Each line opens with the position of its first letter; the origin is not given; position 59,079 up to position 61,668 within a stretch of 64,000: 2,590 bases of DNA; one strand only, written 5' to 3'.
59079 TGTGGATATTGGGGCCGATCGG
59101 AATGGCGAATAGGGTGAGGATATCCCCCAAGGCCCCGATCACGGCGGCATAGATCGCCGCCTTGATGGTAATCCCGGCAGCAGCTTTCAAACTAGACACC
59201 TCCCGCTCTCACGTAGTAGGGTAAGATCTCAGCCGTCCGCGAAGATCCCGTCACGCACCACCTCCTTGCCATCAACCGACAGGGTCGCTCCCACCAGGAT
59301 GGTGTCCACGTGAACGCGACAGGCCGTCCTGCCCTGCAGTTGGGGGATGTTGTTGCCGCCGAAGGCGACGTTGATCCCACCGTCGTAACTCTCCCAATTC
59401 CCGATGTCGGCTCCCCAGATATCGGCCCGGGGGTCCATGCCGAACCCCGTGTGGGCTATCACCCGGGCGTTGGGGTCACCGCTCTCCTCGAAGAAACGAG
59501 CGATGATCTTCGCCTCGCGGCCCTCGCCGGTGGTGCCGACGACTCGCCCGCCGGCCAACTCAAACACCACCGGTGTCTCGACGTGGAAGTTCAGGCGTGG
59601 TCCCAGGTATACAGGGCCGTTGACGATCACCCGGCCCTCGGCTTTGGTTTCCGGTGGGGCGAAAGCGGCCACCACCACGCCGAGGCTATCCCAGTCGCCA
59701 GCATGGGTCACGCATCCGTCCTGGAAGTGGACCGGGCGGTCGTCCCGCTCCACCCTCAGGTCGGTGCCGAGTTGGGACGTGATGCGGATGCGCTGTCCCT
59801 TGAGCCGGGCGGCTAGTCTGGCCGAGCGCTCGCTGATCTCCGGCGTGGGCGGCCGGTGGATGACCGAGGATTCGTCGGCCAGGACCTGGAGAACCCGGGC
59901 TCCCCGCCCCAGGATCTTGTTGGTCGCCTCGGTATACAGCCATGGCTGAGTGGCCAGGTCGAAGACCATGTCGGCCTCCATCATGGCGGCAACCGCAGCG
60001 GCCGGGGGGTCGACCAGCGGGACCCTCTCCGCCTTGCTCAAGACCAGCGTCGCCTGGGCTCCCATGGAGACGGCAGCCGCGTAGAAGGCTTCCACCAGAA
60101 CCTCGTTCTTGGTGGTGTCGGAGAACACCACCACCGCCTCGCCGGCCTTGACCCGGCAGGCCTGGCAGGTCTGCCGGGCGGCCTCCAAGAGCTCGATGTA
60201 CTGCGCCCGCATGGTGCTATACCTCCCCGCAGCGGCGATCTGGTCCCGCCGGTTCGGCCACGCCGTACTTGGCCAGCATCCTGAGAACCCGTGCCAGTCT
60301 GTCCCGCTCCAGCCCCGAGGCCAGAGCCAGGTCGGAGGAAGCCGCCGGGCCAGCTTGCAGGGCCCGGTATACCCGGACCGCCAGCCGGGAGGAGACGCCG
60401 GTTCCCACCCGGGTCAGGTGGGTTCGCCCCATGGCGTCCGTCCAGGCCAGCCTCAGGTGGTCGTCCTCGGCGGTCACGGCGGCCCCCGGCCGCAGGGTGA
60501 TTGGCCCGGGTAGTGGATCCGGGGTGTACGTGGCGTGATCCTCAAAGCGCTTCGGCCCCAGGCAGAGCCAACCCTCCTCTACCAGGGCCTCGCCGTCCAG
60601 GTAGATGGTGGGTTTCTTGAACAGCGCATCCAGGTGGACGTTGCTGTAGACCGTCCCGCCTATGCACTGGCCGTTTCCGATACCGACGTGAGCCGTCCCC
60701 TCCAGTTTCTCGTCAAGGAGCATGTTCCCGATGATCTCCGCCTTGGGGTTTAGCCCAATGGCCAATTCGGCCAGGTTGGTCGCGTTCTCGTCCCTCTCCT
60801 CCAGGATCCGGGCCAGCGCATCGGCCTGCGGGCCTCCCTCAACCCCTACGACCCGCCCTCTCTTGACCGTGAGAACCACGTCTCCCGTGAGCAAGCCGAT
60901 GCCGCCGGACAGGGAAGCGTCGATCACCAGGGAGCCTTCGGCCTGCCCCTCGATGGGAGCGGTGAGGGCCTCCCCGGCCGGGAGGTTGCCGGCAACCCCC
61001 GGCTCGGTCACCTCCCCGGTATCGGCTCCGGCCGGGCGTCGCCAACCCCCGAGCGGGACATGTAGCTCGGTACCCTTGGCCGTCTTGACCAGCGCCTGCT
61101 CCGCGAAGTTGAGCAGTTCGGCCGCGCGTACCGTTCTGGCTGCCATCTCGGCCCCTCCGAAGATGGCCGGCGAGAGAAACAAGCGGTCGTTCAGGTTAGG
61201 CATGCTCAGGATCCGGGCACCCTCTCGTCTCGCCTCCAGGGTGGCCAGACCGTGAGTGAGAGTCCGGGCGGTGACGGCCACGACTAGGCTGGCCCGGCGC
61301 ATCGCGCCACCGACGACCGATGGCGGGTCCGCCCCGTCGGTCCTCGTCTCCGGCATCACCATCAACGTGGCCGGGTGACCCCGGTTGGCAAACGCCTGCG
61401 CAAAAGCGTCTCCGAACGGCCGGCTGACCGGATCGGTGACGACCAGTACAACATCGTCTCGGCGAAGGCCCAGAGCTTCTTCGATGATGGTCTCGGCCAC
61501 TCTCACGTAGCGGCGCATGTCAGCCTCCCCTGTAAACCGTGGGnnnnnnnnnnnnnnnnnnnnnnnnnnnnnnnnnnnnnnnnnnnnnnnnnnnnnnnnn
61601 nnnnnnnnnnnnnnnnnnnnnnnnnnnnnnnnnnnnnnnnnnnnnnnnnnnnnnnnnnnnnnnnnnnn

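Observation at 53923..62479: GntR-controlled array: three M29-fold paralogs, an ECF transporter with unknown specificity, a creatininase-family amidohydrolase and a creatinase/prolidase-type M24 enzyme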

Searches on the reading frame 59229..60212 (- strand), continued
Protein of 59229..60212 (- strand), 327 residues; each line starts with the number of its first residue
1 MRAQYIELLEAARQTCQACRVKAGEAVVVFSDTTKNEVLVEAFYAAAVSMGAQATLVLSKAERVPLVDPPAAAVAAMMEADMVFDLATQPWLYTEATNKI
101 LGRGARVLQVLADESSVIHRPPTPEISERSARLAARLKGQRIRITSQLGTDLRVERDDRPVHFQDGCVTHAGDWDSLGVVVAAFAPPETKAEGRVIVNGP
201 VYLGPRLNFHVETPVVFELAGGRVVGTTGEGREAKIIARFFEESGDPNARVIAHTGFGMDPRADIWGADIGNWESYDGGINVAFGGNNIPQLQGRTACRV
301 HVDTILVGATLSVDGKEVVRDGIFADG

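Call 35: search_protein_families(library=pfam, proteins=[L010:4050-4949:+, L010:5101-5802:+, L010:5799-6923:+, L010:6939-7931:+, L010:12025-13746:+, L010:14042-15154:-, L010:14994-16328:+, L010:16928-18316:+, L010:3966-4937:-], max_evalue=0.001)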
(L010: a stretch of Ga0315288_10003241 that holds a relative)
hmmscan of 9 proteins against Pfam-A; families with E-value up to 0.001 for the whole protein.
L010:4050-4949:+ (299 aa): 2 families
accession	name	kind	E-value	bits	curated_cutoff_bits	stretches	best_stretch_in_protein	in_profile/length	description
PF06267.17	DUF1028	-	6.2e-69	232.1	26.2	1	5-199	1-193/193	Family of unknown function (DUF1028)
PF08823.16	PG_binding_2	-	5.7e-11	43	21.1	1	222-282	14-74/74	Putative peptidoglycan binding domain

L010:5101-5802:+ (233 aa): 8 families
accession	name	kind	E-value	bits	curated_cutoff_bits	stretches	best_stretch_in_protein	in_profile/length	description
PF07729.17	FCD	-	5e-27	95.2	24.3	1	87-208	1-123/125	FCD domain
PF00392.27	GntR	-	1.2e-19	70.1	27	1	17-77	3-64/64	Bacterial regulatory proteins, gntR family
PF13338.12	AbiEi_4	-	1.6e-05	25.4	25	1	41-77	17-47/49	Transcriptional regulator, AbiEi antitoxin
PF04967.18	HTH_10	-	5.8e-05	23.3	23.1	1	20-60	6-46/53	HTH DNA binding domain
PF13545.12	HTH_Crp_2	-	0.00028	21.2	27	1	40-81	25-63/70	Crp-like helix-turn-helix domain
PF01325.25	Fe_dep_repress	-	0.00045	20.8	26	0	41-74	26-59/60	Iron dependent repressor, N-terminal DNA binding domain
PF13412.12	HTH_24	-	0.00052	20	21.9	0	41-67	21-47/48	Winged helix-turn-helix DNA-binding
PF12802.13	MarR_2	-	0.00079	20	27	0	41-69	24-52/61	MarR family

L010:5799-6923:+ (374 aa): 2 families
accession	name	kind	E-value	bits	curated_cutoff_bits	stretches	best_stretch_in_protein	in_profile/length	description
PF00557.29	Peptidase_M24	-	2.6e-40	138.9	23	1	157-354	4-207/208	Metallopeptidase family M24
PF01321.24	Creatinase_N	-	6.2e-11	43.4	22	1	9-144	3-125/128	Creatinase/Prolidase N-terminal domain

L010:6939-7931:+ (330 aa): 0 families

L010:12025-13746:+ (573 aa): 2 families
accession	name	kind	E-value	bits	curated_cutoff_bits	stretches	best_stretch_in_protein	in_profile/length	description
PF01546.33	Peptidase_M20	-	1.2e-15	58.5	24.6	1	193-564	2-197/206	Peptidase family M20/M25/M40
PF07687.19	M20_dimer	-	6.1e-06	26.6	21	1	393-472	48-102/107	Peptidase dimerisation domain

L010:14042-15154:- (370 aa): 1 family
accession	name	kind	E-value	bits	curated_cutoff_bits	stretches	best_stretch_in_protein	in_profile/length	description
PF07454.18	SpoIIP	-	3.8e-50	171.3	24.4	1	177-360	78-267/269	Stage II sporulation protein P (SpoIIP)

L010:14994-16328:+ (444 aa): 0 families

L010:16928-18316:+ (462 aa): 3 families
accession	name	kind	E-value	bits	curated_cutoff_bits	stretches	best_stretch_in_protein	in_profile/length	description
PF00919.26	UPF0004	-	8.1e-30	103.2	27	1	5-105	2-98/98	Uncharacterized protein family UPF0004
PF04055.27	Radical_SAM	-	1.8e-24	87.2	29.5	1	168-340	2-165/166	Radical SAM superfamily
PF01938.26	TRAM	-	7.2e-09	35.8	21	1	394-461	1-61/61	TRAM domain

L010:3966-4937:- (323 aa): 0 families

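Call 43: search_protein_families(library=ncbifam, proteins=[L004:14296-15699:+, L010:4050-4949:+], max_evalue=1e-8)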
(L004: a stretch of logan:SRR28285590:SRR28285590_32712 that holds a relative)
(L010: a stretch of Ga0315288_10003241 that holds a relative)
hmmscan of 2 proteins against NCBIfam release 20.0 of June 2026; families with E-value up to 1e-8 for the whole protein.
L004:14296-15699:+ (467 aa): 10 families
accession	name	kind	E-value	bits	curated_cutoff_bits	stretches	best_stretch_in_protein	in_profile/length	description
NF005034.0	PRK06446.1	subfamily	6.5e-75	252.6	369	1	23-453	4-422/436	hypothetical protein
NF006579.0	PRK09104.1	subfamily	3.6e-55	187.8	327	1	9-449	6-447/465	hypothetical protein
NF006053.0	PRK08201.1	equivalog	8.8e-51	173.2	441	1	10-448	3-437/458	dipeptidase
NF005914.0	PRK07907.1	subfamily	7.1e-28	97.6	300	1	10-397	7-387/456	hypothetical protein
NF005478.0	PRK07079.1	subfamily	3.9e-24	85.4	330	1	80-445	84-435/469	hypothetical protein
NF006399.0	PRK08651.1-2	equivalog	4.2e-13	49.1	381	1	44-216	28-190/405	succinyl-diaminopimelate desuccinylase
TIGR01910.1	DapE-ArgE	subfamily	4.5e-12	45.9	217.6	0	25-214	2-187/373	ArgE/DapE family deacylase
NF005710.0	PRK07522.1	subfamily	1e-11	44.6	412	0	88-178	76-159/391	acetylornithine deacetylase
NF006326.0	PRK08554.1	equivalog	3.1e-10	39.5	354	1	43-174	34-156/446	peptidase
NF005913.0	PRK07906.1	subfamily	4.9e-09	35.3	382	0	18-180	12-175/442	hypothetical protein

L010:4050-4949:+ (299 aa): 0 families

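Call 100: predict_structure(alignment_id=A1)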
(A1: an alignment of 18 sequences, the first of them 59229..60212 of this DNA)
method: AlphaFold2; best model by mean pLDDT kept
length: 327 residues; sequences in the alignment: 18
mean_pLDDT: 95.1   pTM: 0.91
mean pLDDT of the five models: 95.1, 94.7, 94.2, 93.5, 93.4
residues with pLDDT >= 90: 296; 70-90: 29; 50-70: 2; < 50: 0
segments of 3 or more residues with pLDDT < 50: none
pLDDT, mean of each block of 10 residues (from residue 1): 89 98 98 94 98 97 89 98 95 94 97 92 96 96 98 97 96 96 97 97 91 97 95 95 92 98 90 96 94 92 97 98 88
secondary structure, 60 per line:
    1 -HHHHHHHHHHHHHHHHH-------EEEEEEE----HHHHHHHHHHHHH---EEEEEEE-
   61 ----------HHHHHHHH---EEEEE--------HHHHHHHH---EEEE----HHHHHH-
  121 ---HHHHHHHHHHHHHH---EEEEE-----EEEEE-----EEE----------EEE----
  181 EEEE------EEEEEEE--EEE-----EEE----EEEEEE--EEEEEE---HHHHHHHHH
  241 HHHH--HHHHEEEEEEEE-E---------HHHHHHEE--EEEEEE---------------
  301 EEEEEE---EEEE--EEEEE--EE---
elements in order: H2-18 E26-32 H37-49 E53-59 H71-78 E82-86 H95-102 E106-109 H114-119 H124-137 E141-145 E151-155 E161-163 E174-176 E181-184 E191-197 E200-202 E208-210 E215-220 E223-228 H232-244 H247-250 E251-258 H270-275 E280-285 E301-306 E310-313 E316-320

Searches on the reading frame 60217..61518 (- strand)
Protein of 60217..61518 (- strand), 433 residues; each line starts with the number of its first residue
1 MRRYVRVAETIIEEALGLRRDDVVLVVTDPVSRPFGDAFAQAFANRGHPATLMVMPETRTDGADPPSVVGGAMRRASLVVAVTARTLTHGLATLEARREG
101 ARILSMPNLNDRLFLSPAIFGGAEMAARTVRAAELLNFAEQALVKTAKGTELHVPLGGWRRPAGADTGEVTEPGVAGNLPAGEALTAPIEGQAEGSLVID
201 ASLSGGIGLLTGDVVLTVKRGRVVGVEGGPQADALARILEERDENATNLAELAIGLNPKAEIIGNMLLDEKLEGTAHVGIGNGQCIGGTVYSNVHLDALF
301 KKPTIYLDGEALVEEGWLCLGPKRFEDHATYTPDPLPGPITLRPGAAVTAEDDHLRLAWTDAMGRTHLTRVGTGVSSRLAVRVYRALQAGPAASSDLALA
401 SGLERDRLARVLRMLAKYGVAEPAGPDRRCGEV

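Call 4: search_protein_families(library=pfam, proteins=[window:60217-61518:-], max_evalue=0.01)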
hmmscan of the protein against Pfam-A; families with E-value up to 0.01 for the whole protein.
window:60217-61518:- (433 aa): 1 family
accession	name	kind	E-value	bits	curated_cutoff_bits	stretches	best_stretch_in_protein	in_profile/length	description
PF02073.20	Peptidase_M29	-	3.3e-16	59.6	27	1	128-283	191-349/406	Thermophilic metalloprotease (M29)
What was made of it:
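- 60217..61518 (-): M29-type metallohydrolase paralog, 433 aa, with a ~100-aa C-terminal winged-helix-like extension. PF02073 Peptidase_M29 E 3.3e-16 (call 4).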

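Call 5: search_protein_families(library=ncbifam, proteins=[window:60217-61518:-], max_evalue=0.01)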
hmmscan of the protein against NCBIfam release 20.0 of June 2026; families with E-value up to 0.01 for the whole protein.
window:60217-61518:- (433 aa): 0 families

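Call 24: search_protein_families(library=pfam, proteins=[window:60217-61518:-], max_evalue=10)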
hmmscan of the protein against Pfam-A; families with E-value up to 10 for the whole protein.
window:60217-61518:- (433 aa): 4 families
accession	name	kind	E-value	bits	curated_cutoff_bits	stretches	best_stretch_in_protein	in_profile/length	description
PF02073.20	Peptidase_M29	-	3.3e-16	59.6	27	1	128-283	191-349/406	Thermophilic metalloprotease (M29)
PF25213.1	HVO_A0261_N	-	0.02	15.2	35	1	375-423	8-56/86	HVO_A0261 N-terminal domain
PF01978.25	TrmB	-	0.021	15.1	25.6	1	381-422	11-53/68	Sugar-specific transcriptional regulator TrmB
PF08100.18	Dimerisation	-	0.17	12.1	25.6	1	383-422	30-71/93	O-methyltransferase dimerisation domain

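Call 29: search_solved_structures(query=window:60217-61518:-, max_evalue=1, show_alignments=3)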
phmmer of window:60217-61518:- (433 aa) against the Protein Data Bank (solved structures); distinct sequences matched with E-value up to 1: 1.
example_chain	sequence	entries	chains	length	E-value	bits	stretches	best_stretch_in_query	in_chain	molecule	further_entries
7cn3_A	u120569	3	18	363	3.4e-12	49.4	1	125-317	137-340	2,5-dihydroxypyridine 5,6-dioxygenase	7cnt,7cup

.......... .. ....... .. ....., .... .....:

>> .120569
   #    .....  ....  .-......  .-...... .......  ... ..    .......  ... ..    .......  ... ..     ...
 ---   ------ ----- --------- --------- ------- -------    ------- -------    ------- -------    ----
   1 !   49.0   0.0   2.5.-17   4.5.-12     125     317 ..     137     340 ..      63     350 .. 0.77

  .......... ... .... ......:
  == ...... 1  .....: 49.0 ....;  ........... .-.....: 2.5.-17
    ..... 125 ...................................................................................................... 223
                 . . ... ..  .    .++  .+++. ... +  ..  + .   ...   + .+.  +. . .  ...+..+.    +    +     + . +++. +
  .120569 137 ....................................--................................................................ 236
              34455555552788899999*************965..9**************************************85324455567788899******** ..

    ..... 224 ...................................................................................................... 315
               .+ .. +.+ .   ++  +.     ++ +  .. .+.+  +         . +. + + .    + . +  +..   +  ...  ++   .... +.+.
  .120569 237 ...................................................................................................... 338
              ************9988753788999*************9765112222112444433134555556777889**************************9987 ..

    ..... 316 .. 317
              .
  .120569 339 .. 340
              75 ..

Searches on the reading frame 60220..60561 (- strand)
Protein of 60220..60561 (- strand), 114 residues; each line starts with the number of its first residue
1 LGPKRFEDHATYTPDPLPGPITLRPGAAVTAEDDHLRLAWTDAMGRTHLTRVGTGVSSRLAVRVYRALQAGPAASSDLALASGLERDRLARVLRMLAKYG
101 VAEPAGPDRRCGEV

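Call 97: search_solved_structures(query=window:60220-60561:-, max_evalue=10)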
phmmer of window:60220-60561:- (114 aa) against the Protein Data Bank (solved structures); distinct sequences matched with E-value up to 10: 17.
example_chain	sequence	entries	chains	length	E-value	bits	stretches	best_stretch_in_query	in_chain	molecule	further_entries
3gwz_A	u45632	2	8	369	0.0024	21.5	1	62-108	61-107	MmcR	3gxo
8h3t_A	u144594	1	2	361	0.0091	19.6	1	60-102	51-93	AlpH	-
3lst_A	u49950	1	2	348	0.037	17.6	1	40-102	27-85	CalO1 Methyltransferase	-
7pg7_D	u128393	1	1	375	0.049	17.2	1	54-107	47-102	Methyltransferase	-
2lkp_A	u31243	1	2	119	0.43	14.2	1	56-102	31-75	HTH-type transcriptional regulator NmtR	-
9sf6_B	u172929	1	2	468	0.43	14.2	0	24-72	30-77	Sulfatase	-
7wdq_A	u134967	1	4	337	0.45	14.2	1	63-103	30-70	SAM-dependent MTHB methyltransferase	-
7wdw_A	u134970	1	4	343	0.46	14.1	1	63-103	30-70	DSYB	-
7wh9_A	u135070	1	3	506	0.58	13.8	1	75-108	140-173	O-methyltransferase gedA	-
5j0f_A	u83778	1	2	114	0.91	13.2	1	27-83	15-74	Superoxide dismutase [Cu-Zn],OXIDOREDUCTASE,Superoxide dismutase [Cu-Zn]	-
9hav_A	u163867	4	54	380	0.97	13.1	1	38-77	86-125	Luciferase family protein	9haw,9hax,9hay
5j0c_A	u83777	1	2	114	1.1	12.9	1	27-83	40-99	Superoxide dismutase [Cu-Zn],Superoxide dismutase [Cu-Zn],OXIDOREDUCTASE,Superoxide dismut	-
9jj9_B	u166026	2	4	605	1.3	12.7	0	52-106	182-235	Polyketide synthase GfsA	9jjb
7jg5_A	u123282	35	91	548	1.5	12.4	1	57-98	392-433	ATP synthase subunit alpha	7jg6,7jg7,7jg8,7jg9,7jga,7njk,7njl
7jg5_C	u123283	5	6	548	1.6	12.4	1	57-98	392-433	ATP synthase subunit alpha,ATP synthase subunit alpha | ATP synthase subunit alpha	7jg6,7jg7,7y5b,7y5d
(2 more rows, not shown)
